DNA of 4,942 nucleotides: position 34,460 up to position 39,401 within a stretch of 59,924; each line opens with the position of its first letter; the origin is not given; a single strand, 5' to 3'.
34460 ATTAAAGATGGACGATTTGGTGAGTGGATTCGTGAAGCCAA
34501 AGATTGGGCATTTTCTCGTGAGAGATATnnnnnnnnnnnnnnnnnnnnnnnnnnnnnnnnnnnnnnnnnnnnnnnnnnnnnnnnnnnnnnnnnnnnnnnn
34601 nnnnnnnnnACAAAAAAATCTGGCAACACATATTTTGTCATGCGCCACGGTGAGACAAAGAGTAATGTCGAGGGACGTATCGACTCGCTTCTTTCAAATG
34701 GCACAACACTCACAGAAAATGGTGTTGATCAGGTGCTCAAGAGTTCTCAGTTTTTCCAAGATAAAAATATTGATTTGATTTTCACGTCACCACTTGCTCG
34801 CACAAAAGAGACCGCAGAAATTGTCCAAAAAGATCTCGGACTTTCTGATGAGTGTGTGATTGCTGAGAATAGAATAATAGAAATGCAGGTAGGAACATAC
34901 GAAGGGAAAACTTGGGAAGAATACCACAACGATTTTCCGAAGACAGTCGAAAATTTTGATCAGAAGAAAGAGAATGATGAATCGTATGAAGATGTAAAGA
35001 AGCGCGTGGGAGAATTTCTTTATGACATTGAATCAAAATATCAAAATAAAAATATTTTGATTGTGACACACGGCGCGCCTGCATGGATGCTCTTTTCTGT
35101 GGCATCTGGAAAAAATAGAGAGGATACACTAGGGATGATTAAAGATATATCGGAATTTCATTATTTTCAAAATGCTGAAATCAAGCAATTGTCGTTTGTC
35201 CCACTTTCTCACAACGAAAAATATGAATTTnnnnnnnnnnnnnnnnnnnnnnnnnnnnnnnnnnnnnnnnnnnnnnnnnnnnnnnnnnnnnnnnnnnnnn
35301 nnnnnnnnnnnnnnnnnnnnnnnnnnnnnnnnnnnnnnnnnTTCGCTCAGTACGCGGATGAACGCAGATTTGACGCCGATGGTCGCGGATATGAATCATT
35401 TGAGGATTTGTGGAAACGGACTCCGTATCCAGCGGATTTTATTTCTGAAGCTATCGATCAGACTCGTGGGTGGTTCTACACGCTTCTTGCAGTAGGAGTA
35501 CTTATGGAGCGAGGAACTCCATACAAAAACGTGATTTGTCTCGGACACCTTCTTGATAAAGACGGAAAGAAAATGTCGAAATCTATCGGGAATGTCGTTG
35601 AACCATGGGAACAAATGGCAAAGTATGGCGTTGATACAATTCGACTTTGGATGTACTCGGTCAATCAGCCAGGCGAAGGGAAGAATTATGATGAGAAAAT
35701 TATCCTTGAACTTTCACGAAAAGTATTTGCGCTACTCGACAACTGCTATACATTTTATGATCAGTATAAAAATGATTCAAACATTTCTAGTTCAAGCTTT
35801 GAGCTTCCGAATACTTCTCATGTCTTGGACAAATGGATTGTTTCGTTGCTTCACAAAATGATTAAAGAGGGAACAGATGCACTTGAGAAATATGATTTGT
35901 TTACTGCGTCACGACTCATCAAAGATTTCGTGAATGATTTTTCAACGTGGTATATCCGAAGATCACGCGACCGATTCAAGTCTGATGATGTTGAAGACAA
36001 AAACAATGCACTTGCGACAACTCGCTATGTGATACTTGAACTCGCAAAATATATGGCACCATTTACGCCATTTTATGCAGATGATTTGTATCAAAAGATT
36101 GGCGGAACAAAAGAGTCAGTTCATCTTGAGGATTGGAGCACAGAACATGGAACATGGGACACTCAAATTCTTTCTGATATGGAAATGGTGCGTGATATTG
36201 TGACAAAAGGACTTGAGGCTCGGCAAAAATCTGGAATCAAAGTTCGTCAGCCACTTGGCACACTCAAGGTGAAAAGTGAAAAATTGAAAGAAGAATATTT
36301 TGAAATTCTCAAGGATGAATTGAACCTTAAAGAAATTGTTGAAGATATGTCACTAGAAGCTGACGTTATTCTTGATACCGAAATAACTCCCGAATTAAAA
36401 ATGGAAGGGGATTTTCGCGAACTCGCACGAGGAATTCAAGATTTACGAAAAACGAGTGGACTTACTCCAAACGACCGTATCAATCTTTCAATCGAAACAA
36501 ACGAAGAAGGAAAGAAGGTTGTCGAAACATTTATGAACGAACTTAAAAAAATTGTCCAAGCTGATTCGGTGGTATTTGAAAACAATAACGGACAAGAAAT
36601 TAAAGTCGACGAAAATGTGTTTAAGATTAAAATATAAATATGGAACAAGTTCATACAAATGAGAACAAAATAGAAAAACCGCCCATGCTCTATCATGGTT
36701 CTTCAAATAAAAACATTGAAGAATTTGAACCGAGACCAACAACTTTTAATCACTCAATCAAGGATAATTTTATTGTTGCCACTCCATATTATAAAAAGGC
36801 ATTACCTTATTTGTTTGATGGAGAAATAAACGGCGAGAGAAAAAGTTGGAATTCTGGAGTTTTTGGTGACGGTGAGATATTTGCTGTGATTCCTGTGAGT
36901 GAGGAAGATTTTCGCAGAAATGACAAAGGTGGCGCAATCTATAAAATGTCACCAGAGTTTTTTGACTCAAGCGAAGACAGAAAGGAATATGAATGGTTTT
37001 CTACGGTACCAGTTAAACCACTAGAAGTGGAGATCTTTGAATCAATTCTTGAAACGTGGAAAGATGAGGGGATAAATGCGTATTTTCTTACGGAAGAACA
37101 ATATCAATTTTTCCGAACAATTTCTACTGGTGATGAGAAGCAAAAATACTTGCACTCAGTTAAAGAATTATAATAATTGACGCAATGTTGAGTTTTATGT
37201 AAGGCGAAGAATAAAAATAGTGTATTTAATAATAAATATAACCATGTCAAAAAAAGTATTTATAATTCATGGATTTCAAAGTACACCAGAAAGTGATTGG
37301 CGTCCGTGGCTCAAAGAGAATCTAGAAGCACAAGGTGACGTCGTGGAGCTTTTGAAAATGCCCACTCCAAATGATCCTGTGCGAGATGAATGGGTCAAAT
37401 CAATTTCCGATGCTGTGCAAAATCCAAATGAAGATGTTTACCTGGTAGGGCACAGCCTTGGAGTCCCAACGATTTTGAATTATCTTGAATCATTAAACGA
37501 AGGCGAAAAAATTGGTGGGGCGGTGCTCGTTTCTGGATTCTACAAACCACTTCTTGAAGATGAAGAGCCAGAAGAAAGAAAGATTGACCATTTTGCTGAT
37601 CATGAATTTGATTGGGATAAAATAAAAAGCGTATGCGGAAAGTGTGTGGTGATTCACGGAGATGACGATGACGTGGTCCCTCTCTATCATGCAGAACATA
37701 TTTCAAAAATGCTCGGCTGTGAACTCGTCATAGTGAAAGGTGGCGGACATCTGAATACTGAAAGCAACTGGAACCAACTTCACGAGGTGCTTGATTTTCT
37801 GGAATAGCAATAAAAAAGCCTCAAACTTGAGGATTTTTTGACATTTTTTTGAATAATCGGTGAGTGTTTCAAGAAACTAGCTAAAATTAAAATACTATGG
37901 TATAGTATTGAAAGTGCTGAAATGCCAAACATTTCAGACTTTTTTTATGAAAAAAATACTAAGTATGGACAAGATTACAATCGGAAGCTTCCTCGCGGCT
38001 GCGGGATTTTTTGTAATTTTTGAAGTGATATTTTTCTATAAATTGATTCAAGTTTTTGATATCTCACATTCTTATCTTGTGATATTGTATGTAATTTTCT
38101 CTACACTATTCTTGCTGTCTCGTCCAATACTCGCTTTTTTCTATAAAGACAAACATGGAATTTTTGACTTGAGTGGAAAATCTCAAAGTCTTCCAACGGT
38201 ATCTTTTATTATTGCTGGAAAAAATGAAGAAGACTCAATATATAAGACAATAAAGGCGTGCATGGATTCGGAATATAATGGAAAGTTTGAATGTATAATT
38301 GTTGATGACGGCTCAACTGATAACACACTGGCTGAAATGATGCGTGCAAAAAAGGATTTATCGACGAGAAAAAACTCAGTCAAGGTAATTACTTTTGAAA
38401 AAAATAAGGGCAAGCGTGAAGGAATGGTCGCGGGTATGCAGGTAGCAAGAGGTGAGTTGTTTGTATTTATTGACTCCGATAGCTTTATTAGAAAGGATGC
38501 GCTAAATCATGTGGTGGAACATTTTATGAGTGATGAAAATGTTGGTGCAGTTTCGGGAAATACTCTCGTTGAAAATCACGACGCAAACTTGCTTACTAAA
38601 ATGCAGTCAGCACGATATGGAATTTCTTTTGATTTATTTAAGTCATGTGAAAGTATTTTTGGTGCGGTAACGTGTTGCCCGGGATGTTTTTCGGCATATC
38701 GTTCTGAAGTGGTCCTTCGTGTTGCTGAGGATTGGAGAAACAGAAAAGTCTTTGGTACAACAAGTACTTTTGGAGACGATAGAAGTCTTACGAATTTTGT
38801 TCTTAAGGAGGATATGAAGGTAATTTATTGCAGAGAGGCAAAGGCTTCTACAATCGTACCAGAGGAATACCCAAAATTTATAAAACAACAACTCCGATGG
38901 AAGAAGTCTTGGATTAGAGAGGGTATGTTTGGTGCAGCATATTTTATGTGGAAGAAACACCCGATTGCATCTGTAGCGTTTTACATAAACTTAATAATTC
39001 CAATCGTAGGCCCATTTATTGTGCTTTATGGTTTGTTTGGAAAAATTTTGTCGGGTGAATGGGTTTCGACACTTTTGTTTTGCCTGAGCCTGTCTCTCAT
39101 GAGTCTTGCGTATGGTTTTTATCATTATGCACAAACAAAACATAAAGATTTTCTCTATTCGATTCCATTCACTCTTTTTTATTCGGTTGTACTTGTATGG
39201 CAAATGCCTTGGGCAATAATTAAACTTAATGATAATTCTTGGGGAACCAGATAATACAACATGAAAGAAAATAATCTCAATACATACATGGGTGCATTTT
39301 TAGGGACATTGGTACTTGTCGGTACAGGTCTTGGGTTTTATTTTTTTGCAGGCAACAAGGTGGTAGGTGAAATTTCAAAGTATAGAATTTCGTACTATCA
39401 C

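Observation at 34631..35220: Isoleucyl-tRNA synthetase with a complete histidine-phosphatase (PGM-family) domain inserted in its catalytic core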

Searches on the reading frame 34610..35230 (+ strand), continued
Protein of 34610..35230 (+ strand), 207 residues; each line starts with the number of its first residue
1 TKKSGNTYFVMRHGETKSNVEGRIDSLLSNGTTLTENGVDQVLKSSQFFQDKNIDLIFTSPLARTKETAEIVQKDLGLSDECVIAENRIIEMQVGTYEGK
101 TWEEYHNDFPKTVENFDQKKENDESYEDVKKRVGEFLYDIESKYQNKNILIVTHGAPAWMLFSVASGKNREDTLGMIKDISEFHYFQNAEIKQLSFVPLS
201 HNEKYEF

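Call 88: search_protein_families(library=ncbifam, proteins=[P0392, P0323, P0382], max_evalue=1e-20)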
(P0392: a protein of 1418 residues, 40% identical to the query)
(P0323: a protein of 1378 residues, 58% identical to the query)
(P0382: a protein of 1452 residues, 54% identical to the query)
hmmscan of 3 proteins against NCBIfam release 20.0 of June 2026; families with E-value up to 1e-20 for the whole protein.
P0392 (1418 aa): 17 families
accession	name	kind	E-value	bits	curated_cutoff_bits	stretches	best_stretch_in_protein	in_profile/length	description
TIGR00392.1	ileS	equivalog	3.3e-262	872.5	621.4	2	10-541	5-504/861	isoleucine--tRNA ligase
NF000258.1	MupB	exception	1.2e-207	692.1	1900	3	928-1373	535-984/1033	mupirocin-resistant isoleucine--tRNA ligase MupB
NF000257.1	MupA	exception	2.6e-203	677.6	1900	3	927-1417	532-1024/1024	mupirocin-resistant isoleucine--tRNA ligase MupA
TIGR00422.1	valS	equivalog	3.6e-120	402.4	612.1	3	927-1288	473-832/863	valine--tRNA ligase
NF009687.0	PRK13208.1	equivalog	1.1e-114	384.4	738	3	928-1255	482-797/801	valine--tRNA ligase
NF004349.1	PRK05729.1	equivalog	6.4e-101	339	704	2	925-1254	461-777/860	valine--tRNA ligase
NF040702.1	ileS_w_GNAT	exception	4.3e-90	302.8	1999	3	11-250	17-269/1100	isoleucine--tRNA ligase, N-acetyltransferase domain-containing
NF000540.1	alt_ValS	exception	1.6e-61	208.3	900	1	929-1234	523-817/827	valine--tRNA ligase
NF011492.0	PRK14900.1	equivalog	7.2e-58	196.3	1783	1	931-1247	483-799/1044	valine--tRNA ligase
NF008957.0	PRK12300.1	subfamily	2e-46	158.5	677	2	13-324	6-286/946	leucine--tRNA ligase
TIGR00395.1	leuS_arch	equivalog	3.2e-42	144.6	648.5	1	17-279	4-255/938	leucine--tRNA ligase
TIGR00396.1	leuS_bact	equivalog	2.4e-38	131.8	548.4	0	14-195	4-166/843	leucine--tRNA ligase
TIGR00398.1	metG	equivalog_domain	2.8e-29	102.3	336.35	0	959-1165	307-509/530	methionine--tRNA ligase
TIGR03162.1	ribazole_cobC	equivalog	2.7e-25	88.8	162.9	1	544-700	3-157/176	alpha-ribazole phosphatase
NF005567.0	PRK07238.1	equivalog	3.3e-25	89.2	326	1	525-692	163-331/378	bifunctional RNase H/acid phosphatase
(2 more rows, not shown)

P0323 (1378 aa): 14 families
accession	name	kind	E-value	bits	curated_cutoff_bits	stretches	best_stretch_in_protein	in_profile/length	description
TIGR00392.1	ileS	equivalog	1.5e-263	876.9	621.4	3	11-554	5-561/861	isoleucine--tRNA ligase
NF000257.1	MupA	exception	3e-200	667.5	1900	3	17-552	8-532/1024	mupirocin-resistant isoleucine--tRNA ligase MupA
NF000258.1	MupB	exception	6.2e-200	666.6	1900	3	18-549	9-533/1033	mupirocin-resistant isoleucine--tRNA ligase MupB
TIGR00422.1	valS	equivalog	6e-110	368.6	612.1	3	15-244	8-233/863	valine--tRNA ligase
NF009687.0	PRK13208.1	equivalog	3.4e-98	329.8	738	2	12-244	10-232/801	valine--tRNA ligase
NF004349.1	PRK05729.1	equivalog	1.2e-87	295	704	2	15-244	7-227/860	valine--tRNA ligase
NF040702.1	ileS_w_GNAT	exception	1.2e-72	245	1999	2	13-251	18-269/1100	isoleucine--tRNA ligase, N-acetyltransferase domain-containing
NF008957.0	PRK12300.1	subfamily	3.3e-51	174.3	677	1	13-329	5-316/946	leucine--tRNA ligase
NF011492.0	PRK14900.1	equivalog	8.3e-48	163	1783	0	24-244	25-242/1044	valine--tRNA ligase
NF000540.1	alt_ValS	exception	1.6e-41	142.2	900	0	12-243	4-247/827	valine--tRNA ligase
TIGR00395.1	leuS_arch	equivalog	9.9e-41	139.6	648.5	1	18-329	4-310/938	leucine--tRNA ligase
TIGR00396.1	leuS_bact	equivalog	3.8e-33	114.7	548.4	0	15-195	4-165/843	leucine--tRNA ligase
TIGR00398.1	metG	equivalog_domain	8.8e-26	90.7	336.35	0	745-813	309-375/530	methionine--tRNA ligase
NF038349.1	dPGM_arch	equivalog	7.5e-24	84.7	225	1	842-982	2-144/194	2,3-diphosphoglycerate-dependent phosphoglycerate mutase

P0382 (1452 aa): 13 families
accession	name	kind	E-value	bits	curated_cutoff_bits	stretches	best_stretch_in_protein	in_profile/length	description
TIGR00392.1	ileS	equivalog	2.1e-262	873.2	621.4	3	2-234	16-255/861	isoleucine--tRNA ligase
NF000258.1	MupB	exception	6.8e-192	639.9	1900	3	965-1398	540-980/1033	mupirocin-resistant isoleucine--tRNA ligase MupB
NF000257.1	MupA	exception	3e-191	637.7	1900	3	965-1413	538-988/1024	mupirocin-resistant isoleucine--tRNA ligase MupA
TIGR00422.1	valS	equivalog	2.9e-112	376.3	612.1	3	967-1297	481-812/863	valine--tRNA ligase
NF009687.0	PRK13208.1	equivalog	1.8e-104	350.5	738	3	967-1283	489-796/801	valine--tRNA ligase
NF004349.1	PRK05729.1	equivalog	3e-96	323.5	704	3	979-1276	483-770/860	valine--tRNA ligase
NF040702.1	ileS_w_GNAT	exception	4.1e-87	292.9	1999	3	2-232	27-270/1100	isoleucine--tRNA ligase, N-acetyltransferase domain-containing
NF008957.0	PRK12300.1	subfamily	2.5e-53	181.3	677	2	4-340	16-316/946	leucine--tRNA ligase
NF011492.0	PRK14900.1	equivalog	8.4e-53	179.5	1783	1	977-1203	497-717/1044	valine--tRNA ligase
NF000540.1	alt_ValS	exception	1.5e-51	175.3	900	1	966-1253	528-805/827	valine--tRNA ligase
TIGR00395.1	leuS_arch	equivalog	2e-47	161.8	648.5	1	4-340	10-310/938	leucine--tRNA ligase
TIGR00396.1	leuS_bact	equivalog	1.2e-35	122.9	548.4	0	1009-1238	602-800/843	leucine--tRNA ligase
TIGR00398.1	metG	equivalog_domain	1.6e-27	96.4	336.35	0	994-1214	310-519/530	methionine--tRNA ligase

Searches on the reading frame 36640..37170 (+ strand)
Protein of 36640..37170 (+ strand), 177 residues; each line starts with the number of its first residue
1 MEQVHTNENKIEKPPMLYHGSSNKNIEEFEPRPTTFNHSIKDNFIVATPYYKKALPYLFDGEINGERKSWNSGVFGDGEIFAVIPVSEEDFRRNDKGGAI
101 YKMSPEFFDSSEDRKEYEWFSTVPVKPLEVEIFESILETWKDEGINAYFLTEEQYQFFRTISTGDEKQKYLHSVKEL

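Call 28: search_protein_families(library=pfam, proteins=[window:36640-37170:+], max_evalue=0.001)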
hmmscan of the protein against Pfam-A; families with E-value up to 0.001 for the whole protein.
window:36640-37170:+ (177 aa): 1 family
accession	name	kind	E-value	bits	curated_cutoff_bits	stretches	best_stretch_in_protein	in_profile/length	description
PF21820.2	DUF6886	-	0.00011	22.3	27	0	100-150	90-139/164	Family of unknown function (DUF6886)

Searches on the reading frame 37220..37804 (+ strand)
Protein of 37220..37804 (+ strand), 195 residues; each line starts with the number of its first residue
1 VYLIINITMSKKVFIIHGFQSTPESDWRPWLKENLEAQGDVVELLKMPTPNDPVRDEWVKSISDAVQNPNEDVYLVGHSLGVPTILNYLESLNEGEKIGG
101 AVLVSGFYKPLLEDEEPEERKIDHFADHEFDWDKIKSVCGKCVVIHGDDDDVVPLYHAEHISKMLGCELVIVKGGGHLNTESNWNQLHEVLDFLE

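Call 28: search_protein_families(library=pfam, proteins=[window:37220-37804:+], max_evalue=0.001)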
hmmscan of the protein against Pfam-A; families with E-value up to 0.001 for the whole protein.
window:37220-37804:+ (195 aa): 6 families
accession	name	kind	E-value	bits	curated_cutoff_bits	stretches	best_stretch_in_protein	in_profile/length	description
PF06821.19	Ser_hydrolase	-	6.2e-31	108.1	22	1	14-194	2-170/172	Serine hydrolase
PF12697.13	Abhydrolase_6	-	4.4e-08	34.5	26.3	0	14-112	2-100/217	Alpha/beta hydrolase family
PF00561.26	Abhydrolase_1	-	2.7e-07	30.9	25.8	0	68-123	66-115/245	alpha/beta hydrolase fold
PF12146.15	Hydrolase_4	-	6.4e-05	22.8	27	0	66-110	71-113/239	Serine aminopeptidase, S33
PF12695.13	Abhydrolase_5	-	0.00018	21.8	27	0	31-107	18-90/164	Alpha/beta hydrolase family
PF05728.18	UPF0227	-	0.00019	21.8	21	0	15-81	4-69/187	Uncharacterised protein family (UPF0227)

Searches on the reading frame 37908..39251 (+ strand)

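Call 28: search_protein_families(library=pfam, proteins=[window:37908-39251:+], max_evalue=0.001)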
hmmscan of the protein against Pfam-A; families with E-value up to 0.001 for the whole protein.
window:37908-39251:+ (448 aa): 6 families
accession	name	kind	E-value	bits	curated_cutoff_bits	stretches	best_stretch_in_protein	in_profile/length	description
PF00535.33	Glycos_transf_2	-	5.6e-26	91.9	23.3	1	99-269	1-164/168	Glycosyl transferase family 2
PF03142.21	Chitin_synth_2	-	5.4e-24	85.2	27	1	173-446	193-490/527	Chitin synthase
PF13641.12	Glyco_tranf_2_3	-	6.4e-22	79.1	27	1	96-332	1-228/230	Glycosyltransferase like family 2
PF13632.12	Glyco_trans_2_3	-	1.8e-12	47.9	27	1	185-404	2-196/198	Glycosyl transferase family group 2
PF13506.12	Glyco_transf_21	-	5.4e-08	32.9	21.7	1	172-333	21-174/174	Glycosyl transferase family 21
PF10111.15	Glyco_tranf_2_2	-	8.1e-07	29.2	27.3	1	100-204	2-104/276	Glycosyltransferase like family 2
